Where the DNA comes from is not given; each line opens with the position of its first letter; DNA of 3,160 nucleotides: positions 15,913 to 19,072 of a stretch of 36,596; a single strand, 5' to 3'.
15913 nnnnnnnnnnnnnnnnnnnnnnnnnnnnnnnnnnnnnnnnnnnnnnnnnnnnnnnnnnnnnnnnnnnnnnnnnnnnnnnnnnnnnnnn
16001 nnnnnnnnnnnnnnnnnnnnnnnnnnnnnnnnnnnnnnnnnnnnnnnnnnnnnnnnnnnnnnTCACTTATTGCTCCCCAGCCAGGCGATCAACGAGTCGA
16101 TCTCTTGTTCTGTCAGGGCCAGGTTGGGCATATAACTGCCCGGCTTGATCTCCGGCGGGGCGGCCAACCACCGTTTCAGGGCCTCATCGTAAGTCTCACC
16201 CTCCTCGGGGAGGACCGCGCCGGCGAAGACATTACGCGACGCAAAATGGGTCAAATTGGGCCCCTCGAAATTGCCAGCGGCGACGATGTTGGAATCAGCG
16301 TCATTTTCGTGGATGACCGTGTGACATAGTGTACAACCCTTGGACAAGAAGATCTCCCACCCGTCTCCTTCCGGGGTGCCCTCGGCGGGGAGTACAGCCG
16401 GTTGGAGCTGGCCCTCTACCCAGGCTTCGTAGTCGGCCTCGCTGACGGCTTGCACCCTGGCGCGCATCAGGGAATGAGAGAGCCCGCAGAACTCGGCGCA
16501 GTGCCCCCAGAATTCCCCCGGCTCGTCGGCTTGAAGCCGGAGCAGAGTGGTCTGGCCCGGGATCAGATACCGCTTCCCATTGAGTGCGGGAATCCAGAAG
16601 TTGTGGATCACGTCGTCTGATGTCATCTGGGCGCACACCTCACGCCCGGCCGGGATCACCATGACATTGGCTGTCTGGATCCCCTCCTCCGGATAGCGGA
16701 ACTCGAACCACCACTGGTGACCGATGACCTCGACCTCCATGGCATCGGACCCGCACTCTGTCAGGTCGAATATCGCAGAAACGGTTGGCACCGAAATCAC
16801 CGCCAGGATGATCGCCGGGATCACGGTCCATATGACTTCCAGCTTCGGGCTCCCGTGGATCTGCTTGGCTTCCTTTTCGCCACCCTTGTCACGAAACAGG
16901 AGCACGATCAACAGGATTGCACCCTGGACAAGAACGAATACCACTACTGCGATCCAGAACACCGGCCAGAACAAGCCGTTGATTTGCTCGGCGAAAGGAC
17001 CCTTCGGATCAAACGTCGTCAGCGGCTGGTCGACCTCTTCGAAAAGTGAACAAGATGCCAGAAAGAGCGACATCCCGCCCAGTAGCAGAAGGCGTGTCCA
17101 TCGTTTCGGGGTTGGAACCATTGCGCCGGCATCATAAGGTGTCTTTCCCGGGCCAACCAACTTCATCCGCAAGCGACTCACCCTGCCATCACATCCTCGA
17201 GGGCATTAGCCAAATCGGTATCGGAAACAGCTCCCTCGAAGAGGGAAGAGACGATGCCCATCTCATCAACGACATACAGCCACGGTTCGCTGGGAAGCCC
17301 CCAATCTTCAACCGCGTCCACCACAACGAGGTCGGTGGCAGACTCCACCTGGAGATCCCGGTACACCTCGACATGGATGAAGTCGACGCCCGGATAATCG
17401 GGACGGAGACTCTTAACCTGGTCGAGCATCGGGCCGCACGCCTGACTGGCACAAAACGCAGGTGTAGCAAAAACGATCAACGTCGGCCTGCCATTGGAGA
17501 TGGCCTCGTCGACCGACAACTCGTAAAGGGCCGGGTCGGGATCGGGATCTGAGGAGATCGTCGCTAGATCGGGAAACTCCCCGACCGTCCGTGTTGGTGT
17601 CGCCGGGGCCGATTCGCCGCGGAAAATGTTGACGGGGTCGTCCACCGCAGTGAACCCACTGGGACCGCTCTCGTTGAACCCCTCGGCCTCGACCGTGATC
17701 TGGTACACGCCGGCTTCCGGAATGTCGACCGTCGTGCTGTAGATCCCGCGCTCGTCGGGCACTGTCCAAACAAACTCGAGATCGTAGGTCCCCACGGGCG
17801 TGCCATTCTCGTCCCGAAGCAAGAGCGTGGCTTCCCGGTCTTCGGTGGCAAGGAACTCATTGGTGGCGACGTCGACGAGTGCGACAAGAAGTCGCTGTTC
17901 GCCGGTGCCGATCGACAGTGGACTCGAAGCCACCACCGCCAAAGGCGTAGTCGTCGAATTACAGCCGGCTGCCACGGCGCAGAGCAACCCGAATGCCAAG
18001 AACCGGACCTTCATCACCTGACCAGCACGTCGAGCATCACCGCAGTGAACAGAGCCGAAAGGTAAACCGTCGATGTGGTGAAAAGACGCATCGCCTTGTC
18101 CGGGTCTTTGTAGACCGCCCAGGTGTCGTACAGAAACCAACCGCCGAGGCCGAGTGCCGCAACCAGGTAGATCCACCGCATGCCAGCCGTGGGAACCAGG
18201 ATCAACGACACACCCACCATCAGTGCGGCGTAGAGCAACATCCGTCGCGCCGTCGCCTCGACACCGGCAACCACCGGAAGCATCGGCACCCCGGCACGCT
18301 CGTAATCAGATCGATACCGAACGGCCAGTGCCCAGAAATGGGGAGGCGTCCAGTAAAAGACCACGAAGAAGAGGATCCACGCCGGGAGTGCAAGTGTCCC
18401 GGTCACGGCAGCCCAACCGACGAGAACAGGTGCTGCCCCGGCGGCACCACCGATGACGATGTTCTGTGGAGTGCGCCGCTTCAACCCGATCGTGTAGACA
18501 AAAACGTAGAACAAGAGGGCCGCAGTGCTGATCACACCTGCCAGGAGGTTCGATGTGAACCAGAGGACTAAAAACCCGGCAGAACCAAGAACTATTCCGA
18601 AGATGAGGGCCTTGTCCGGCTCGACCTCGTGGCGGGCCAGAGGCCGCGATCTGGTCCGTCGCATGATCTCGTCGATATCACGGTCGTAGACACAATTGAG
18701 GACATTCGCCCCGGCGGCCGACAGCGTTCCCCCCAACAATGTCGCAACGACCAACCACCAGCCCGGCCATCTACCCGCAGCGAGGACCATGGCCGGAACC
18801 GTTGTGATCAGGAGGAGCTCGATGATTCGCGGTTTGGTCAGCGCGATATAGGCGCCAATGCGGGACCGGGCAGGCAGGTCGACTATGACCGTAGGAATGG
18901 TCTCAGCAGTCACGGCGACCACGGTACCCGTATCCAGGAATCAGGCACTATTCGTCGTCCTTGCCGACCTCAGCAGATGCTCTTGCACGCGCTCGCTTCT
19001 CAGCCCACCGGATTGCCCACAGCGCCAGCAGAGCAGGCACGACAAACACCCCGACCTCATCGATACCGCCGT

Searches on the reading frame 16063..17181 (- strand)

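Call 8: search_protein_families(library=pfam, proteins=[window:16063-17181:-])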
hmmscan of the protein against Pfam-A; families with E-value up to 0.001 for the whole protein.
window:16063-17181:- (372 aa): 3 families
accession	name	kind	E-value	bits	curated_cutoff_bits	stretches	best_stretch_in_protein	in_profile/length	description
PF00116.26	COX2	-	7e-18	65.1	22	1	169-246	43-120/120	Cytochrome C oxidase subunit II, periplasmic domain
PF02790.20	COX2_TM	-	4.5e-13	49.6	22.8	1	61-133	13-85/88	Cytochrome C oxidase subunit II, transmembrane domain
PF00034.26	Cytochrom_C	-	3.5e-05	25.5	21.3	1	274-370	4-88/90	Cytochrome c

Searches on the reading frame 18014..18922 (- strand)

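Call 8: search_protein_families(library=pfam, proteins=[window:18014-18922:-])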
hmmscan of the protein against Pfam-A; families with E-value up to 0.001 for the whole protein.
window:18014-18922:- (302 aa): 1 family
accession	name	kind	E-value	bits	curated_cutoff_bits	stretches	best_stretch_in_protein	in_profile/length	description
PF01040.23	UbiA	-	7.8e-70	235.4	34.2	1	37-277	1-238/250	UbiA prenyltransferase family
